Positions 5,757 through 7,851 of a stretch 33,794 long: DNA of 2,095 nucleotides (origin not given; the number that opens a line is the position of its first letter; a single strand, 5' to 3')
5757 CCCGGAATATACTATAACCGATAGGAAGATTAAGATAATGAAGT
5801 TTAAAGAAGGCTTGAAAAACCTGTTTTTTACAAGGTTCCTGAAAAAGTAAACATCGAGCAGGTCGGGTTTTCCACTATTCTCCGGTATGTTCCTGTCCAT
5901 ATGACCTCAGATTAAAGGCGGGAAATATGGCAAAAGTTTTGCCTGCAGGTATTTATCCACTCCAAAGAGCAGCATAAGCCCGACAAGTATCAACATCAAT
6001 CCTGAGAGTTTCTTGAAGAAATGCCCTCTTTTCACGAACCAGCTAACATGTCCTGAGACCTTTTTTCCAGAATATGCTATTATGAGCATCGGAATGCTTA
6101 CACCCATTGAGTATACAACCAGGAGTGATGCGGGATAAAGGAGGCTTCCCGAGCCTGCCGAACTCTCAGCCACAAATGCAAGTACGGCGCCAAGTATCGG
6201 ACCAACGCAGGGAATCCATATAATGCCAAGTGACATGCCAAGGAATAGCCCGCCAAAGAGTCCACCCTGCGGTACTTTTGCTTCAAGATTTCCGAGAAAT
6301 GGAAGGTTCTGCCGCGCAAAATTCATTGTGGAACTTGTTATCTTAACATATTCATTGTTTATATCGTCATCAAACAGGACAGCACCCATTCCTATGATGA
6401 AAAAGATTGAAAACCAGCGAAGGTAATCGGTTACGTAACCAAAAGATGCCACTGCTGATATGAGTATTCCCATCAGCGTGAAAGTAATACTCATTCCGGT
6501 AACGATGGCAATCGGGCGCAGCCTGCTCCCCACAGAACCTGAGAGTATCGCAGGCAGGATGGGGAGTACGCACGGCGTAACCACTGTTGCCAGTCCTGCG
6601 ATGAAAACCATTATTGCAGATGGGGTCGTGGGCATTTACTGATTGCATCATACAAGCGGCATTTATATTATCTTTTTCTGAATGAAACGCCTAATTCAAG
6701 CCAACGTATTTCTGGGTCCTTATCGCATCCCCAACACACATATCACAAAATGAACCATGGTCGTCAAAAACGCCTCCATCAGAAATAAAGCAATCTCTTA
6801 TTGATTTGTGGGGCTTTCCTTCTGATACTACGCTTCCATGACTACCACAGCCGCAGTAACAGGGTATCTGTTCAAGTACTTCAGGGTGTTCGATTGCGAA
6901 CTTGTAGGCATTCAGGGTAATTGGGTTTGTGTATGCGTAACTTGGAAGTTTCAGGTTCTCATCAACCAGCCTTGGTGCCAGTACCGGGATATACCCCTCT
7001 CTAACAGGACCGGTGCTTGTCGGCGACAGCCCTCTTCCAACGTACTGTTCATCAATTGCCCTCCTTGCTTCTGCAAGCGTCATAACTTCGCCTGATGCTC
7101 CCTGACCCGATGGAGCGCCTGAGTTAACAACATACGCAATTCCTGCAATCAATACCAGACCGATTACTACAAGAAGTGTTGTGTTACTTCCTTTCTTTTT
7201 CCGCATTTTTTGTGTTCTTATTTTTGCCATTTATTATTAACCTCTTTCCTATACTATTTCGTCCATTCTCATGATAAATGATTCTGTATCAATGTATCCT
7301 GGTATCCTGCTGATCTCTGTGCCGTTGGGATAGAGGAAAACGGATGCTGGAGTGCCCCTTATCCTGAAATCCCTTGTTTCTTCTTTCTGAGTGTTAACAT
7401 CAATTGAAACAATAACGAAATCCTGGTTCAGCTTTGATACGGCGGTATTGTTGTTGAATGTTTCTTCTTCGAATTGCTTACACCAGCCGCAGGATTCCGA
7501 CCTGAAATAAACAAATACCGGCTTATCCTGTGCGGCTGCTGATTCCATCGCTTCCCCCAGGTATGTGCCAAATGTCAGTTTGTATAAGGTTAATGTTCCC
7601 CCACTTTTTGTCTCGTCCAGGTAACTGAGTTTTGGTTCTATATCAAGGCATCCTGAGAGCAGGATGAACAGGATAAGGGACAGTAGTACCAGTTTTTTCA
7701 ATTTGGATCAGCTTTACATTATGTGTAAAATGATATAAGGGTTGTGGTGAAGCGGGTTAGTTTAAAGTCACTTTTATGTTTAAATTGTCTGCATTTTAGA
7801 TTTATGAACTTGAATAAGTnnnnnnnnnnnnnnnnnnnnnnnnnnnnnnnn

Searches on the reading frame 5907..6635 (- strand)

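Call 31: search_protein_families(library=pfam, proteins=[window:5907-6635:-], max_evalue=0.01)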
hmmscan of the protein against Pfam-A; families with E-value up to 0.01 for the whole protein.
window:5907-6635:- (242 aa): 2 families
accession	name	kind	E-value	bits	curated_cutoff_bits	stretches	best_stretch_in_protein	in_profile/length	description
PF02683.22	DsbD_TM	-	1.8e-11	44.2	27.1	1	8-223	6-215/219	Cytochrome C biogenesis protein transmembrane domain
PF13386.12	DsbD_2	-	1.3e-06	28.9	24.9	1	10-220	2-198/199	Cytochrome C biogenesis protein transmembrane region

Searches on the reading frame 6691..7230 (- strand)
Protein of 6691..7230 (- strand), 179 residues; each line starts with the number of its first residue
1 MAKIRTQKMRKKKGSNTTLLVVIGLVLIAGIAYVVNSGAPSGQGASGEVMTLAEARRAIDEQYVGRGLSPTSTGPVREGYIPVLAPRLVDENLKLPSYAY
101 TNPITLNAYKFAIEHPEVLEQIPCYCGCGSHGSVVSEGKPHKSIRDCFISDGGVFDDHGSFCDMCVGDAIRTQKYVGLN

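Call 31: search_protein_families(library=pfam, proteins=[window:6691-7230:-], max_evalue=0.01)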
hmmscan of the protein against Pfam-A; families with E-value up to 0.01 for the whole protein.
window:6691-7230:- (179 aa): 1 family
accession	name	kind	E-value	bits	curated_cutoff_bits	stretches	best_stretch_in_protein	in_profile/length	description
PF13798.11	PCYCGC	-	7.5e-12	45.8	25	1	102-170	51-117/153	Protein of unknown function with PCYCGC motif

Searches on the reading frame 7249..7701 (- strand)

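Call 31: search_protein_families(library=pfam, proteins=[window:7249-7701:-], max_evalue=0.01)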
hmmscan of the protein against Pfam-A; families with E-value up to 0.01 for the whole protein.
window:7249-7701:- (150 aa): 5 families
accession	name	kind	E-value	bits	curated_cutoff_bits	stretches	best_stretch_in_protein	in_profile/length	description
PF13098.12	Thioredoxin_2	-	9.2e-16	58.5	27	1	55-142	1-100/104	Thioredoxin-like domain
PF13899.12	Thioredoxin_7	-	2.1e-14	53.8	27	1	48-125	6-83/83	Thioredoxin-like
PF03190.21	Thioredox_DsbH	-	7.7e-11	42.7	27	1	47-103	25-81/163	Protein of unknown function, DUF255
PF00085.26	Thioredoxin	-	1.1e-10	41.9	23.5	1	56-146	14-101/103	Thioredoxin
PF13905.12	Thioredoxin_8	-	0.00019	22.1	27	1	60-113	2-54/94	Thioredoxin-like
